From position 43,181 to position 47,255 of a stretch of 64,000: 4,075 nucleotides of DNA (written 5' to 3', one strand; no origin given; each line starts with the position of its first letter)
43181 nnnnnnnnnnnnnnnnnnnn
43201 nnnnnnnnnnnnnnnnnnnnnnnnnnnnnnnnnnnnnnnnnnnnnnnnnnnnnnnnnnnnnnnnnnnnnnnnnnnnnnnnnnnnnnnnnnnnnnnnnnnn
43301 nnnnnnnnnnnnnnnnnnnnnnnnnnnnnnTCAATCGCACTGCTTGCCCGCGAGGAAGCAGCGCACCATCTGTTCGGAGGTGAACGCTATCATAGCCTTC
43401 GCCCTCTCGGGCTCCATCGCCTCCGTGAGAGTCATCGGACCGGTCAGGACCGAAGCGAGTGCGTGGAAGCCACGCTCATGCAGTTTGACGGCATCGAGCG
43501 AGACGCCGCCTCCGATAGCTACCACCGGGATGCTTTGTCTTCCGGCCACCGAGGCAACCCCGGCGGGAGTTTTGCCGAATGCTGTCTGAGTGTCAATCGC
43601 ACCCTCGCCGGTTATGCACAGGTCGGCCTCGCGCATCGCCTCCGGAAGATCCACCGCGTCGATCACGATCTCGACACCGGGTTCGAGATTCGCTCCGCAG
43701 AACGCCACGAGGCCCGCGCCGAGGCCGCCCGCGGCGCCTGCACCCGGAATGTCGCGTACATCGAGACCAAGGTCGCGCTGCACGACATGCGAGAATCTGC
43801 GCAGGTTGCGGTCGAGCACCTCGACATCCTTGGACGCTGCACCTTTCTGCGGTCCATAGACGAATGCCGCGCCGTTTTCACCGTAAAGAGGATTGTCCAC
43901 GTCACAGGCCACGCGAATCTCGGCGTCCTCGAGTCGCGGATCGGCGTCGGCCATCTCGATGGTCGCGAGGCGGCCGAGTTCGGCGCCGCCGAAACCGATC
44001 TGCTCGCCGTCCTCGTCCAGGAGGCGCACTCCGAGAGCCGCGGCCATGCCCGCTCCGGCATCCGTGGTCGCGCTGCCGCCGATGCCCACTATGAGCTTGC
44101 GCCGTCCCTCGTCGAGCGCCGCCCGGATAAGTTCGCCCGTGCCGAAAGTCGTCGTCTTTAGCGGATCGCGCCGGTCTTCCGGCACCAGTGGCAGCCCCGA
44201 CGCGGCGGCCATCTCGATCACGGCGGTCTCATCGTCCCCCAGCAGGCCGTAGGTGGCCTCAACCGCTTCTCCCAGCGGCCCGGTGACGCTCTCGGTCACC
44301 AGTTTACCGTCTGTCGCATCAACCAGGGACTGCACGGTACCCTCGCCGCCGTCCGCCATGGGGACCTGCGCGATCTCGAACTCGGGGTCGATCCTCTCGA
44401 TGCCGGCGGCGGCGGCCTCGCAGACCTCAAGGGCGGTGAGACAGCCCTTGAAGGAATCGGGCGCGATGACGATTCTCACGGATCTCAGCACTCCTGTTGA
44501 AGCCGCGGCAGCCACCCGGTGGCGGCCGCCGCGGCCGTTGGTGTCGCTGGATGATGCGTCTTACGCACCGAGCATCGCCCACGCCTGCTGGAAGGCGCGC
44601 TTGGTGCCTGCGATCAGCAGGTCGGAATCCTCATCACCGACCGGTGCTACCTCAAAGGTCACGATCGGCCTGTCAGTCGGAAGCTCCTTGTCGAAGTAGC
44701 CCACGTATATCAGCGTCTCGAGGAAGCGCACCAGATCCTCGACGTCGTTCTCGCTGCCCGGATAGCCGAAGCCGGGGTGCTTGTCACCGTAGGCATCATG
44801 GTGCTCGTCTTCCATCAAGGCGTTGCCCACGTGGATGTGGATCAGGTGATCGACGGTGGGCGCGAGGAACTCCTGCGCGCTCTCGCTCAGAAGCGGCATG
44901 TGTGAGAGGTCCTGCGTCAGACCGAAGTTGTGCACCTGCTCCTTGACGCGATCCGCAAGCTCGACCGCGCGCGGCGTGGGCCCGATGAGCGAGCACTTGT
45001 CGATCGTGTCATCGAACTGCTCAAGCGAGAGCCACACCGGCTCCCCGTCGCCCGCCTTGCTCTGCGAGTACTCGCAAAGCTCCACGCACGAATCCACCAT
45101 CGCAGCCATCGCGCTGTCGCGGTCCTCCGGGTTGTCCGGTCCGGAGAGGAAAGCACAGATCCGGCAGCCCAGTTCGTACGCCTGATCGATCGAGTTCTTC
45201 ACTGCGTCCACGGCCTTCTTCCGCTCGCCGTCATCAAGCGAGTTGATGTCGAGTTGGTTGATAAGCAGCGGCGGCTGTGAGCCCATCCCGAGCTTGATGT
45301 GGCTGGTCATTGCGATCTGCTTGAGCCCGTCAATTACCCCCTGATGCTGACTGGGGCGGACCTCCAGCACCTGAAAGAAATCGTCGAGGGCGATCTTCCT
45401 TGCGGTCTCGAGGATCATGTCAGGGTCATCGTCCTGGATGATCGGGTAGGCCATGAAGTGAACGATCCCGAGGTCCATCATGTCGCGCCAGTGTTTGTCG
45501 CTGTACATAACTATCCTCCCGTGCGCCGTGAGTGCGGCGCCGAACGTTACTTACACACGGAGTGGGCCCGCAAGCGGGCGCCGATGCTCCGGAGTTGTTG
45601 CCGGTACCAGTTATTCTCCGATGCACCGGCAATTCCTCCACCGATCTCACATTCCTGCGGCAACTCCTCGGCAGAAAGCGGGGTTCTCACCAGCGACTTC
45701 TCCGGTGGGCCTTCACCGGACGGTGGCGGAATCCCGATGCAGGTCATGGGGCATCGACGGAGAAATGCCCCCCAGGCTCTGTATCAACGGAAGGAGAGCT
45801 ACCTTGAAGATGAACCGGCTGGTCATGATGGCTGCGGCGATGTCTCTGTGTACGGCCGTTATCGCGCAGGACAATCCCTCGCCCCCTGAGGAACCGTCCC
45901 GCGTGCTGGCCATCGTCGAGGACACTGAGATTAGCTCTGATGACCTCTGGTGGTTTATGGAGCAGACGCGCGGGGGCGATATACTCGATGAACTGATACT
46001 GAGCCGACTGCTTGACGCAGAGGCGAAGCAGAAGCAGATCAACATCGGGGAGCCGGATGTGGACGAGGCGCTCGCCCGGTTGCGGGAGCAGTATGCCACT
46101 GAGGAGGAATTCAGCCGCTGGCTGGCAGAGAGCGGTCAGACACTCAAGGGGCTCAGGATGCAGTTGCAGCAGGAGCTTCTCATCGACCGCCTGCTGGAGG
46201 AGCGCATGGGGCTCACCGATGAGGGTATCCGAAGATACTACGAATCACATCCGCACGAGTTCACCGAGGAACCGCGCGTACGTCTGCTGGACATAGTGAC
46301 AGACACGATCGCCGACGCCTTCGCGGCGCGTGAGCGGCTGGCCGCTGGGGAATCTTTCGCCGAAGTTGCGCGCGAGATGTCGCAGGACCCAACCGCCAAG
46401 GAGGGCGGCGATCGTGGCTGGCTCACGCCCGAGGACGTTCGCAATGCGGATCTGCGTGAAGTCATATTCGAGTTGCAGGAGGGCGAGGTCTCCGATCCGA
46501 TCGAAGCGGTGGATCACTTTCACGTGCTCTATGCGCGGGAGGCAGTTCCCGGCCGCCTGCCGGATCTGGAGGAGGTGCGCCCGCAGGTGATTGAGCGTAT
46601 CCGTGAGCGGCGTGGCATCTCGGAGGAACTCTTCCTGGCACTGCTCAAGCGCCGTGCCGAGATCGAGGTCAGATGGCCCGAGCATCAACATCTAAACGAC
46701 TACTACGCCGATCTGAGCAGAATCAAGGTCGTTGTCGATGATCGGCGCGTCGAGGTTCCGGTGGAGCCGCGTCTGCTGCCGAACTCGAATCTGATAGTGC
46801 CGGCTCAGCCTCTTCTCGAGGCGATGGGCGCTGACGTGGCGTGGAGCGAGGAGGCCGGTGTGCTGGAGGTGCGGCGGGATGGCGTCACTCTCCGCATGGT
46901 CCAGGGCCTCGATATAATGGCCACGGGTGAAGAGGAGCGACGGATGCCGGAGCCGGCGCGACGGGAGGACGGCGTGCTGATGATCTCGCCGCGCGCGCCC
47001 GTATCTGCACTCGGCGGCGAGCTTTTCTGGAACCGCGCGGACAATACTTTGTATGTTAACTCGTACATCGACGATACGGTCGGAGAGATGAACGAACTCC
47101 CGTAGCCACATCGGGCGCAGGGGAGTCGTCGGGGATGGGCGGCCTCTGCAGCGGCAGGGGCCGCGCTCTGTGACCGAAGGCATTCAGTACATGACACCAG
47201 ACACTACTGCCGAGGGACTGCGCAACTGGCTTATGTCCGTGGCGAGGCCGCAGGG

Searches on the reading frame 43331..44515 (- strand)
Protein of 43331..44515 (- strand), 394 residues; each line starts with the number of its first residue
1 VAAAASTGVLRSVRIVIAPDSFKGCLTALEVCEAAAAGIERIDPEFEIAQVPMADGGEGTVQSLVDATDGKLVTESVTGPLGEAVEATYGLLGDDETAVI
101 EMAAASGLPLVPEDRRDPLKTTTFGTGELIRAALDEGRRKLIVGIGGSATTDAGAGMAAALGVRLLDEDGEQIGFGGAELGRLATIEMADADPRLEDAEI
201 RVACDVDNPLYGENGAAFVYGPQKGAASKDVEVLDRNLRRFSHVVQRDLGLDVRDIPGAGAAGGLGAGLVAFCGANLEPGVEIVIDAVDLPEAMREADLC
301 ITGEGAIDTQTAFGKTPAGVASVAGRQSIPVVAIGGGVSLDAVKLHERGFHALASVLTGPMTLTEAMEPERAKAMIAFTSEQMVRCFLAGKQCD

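Call 8: search_protein_families(library=pfam, proteins=[window:43331-44515:-], max_evalue=0.01)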
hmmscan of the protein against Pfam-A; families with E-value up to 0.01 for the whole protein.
window:43331-44515:- (394 aa): 1 family
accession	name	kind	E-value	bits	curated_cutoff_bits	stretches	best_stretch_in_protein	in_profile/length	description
PF02595.20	Gly_kinase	-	2.8e-150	500.8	23.3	1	15-386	1-370/372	Glycerate kinase family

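Call 9: search_protein_families(library=ncbifam, proteins=[window:43331-44515:-], max_evalue=0.01)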
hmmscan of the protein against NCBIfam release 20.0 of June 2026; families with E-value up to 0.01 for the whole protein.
window:43331-44515:- (394 aa): 3 families
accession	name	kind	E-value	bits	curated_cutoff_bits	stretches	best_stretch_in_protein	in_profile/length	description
TIGR00045.1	TIGR00045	subfamily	1.5e-149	498.1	168.45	1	14-387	1-372/375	glycerate kinase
NF007401.0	PRK09932.1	equivalog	5.6e-123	410.8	625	1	14-368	2-356/381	glycerate 3-kinase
NF007668.0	PRK10342.1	equivalog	3.3e-120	401.7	686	1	14-368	2-356/381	glycerate 2-kinase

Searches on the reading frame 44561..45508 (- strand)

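Call 8: search_protein_families(library=pfam, proteins=[window:44561-45508:-], max_evalue=0.01)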
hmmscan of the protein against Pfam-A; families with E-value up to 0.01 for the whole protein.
window:44561-45508:- (315 aa): 1 family
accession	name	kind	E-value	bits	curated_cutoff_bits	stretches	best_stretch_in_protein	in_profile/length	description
PF01261.30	AP_endonuc_2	-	4.5e-15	56.5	31.1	1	61-280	32-233/249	Xylose isomerase-like TIM barrel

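Call 9: search_protein_families(library=ncbifam, proteins=[window:44561-45508:-], max_evalue=0.01)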
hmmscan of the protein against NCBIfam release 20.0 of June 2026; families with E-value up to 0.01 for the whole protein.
window:44561-45508:- (315 aa): 2 families
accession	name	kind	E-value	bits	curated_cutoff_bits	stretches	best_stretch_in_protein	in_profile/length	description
NF041099.2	keto_glucon_epim_IolO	equivalog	0.00013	21.3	300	1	59-229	50-213/269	5-keto-L-gluconate epimerase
TIGR03234.1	OH-pyruv-isom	equivalog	0.0082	15.5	353.45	0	96-229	79-206/254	hydroxypyruvate isomerase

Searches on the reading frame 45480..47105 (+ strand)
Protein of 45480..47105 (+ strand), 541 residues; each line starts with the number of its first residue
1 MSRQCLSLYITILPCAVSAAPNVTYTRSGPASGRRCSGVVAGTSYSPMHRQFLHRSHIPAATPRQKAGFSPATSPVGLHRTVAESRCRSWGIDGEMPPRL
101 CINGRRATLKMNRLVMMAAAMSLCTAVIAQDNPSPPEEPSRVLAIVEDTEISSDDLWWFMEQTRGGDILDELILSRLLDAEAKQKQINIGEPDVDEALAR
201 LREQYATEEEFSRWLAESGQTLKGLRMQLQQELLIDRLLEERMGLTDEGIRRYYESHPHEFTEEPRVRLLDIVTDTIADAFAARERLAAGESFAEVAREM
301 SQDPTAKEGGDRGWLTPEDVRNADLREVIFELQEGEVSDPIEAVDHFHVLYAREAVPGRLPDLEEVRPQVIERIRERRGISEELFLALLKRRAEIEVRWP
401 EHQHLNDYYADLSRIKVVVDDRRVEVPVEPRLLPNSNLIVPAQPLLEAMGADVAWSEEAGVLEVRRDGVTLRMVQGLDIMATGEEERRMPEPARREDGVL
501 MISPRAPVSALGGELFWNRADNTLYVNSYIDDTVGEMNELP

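Call 8: search_protein_families(library=pfam, proteins=[window:45480-47105:+], max_evalue=0.01)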
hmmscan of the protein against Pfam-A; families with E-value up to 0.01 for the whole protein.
window:45480-47105:+ (541 aa): 7 families
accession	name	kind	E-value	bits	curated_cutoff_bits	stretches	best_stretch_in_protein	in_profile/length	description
PF13145.12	Rotamase_2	-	4e-18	66.8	27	1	246-368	2-121/121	PPIC-type PPIASE domain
PF00639.27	Rotamase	-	9.4e-14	52.6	21.7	1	276-352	18-95/97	PPIC-type PPIASE domain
PF07833.16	Cu_amine_oxidN1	-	2.3e-12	47.3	24.2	1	418-526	1-108/108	Copper amine oxidase N-terminal domain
PF13616.12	Rotamase_3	-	4.3e-10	40.6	22.5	1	285-350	45-110/116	PPIC-type PPIASE domain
PF09312.16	SurA_N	-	3.2e-06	27.8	30.8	1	167-238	45-117/118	SurA N-terminal domain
PF13624.11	SurA_N_3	-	0.00028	21.2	27.2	1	167-238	86-161/162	SurA-like N-terminal domain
PF05698.19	Trigger_C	-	0.0014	19.1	22.7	1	175-240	97-162/162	Bacterial trigger factor protein (TF) C-terminus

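Call 9: search_protein_families(library=ncbifam, proteins=[window:45480-47105:+], max_evalue=0.01)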
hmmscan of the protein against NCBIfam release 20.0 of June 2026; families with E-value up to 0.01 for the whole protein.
window:45480-47105:+ (541 aa): 12 families
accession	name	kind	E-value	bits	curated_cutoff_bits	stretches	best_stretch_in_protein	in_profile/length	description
NF000809.0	PRK00059.1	equivalog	1.5e-23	83.8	303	1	167-378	88-310/336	peptidylprolyl isomerase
NF008054.0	PRK10788.1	equivalog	2.5e-17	62.8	493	1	241-381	245-384/626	peptidylprolyl isomerase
NF008038.0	PRK10770.1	equivalog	9.8e-13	47.7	394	1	290-350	318-378/431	peptidylprolyl isomerase SurA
NF002846.0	PRK03095.1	equivalog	8.2e-12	45.2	361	1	143-351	27-217/287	peptidylprolyl isomerase PrsA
NF003356.0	PRK04405.1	subfamily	2e-11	43.5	339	1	111-352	7-233/299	peptidylprolyl isomerase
TIGR02933.1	nifM_nitrog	equivalog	2.3e-11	44.1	168.2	1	185-377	48-242/256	nitrogen fixation protein NifM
NF002827.0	PRK03002.1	equivalog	5.3e-11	42.1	343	1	138-378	25-246/285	peptidylprolyl isomerase PrsA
NF002361.0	PRK01326.1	equivalog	6.1e-07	28.8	428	1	168-346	58-226/336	peptidylprolyl isomerase PrsA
NF002824.0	PRK02998.1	subfamily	1.4e-06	27.9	360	1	225-354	104-222/283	peptidylprolyl isomerase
NF051879.1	TDE1658_narrow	equivalog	0.001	18.2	340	0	242-287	164-209/342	MOSP complex formation periplasmic protein, TDE1658 family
TIGR00115.1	tig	equivalog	0.003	16.5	180.2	1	171-238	341-409/410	trigger factor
TIGR02925.1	cis_trans_EpsD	equivalog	0.0046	16.6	108.9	0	123-298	9-171/232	EpsD family peptidyl-prolyl cis-trans isomerase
